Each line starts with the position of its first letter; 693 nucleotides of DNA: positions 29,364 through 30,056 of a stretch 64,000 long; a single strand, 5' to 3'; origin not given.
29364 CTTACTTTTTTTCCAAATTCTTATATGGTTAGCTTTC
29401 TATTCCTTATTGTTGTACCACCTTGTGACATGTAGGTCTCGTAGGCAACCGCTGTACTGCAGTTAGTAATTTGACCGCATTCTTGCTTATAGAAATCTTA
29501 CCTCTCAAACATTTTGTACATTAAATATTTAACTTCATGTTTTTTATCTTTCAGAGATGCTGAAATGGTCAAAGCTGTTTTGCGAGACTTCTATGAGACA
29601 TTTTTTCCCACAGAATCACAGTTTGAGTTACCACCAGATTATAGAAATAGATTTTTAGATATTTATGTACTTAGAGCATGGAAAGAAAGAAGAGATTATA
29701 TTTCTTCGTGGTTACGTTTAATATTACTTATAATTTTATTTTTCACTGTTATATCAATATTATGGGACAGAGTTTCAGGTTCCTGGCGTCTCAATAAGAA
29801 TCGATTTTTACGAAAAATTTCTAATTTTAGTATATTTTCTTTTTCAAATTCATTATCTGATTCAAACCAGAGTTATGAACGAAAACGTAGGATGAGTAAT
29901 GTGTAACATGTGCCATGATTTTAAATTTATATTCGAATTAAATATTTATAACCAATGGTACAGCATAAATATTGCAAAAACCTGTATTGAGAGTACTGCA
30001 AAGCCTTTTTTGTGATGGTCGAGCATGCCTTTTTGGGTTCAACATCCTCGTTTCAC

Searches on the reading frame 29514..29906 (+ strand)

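Call 14: search_protein_families(library=pfam, proteins=[window:29514-29906:+], max_evalue=0.01)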
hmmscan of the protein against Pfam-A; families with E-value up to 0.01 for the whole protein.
window:29514-29906:+ (130 aa): 1 family
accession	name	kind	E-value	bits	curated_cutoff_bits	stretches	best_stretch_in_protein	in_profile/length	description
PF17103.10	Stealth_CR4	-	1.5e-11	44.5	27.4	1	16-48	23-54/55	Stealth protein CR4, conserved region 4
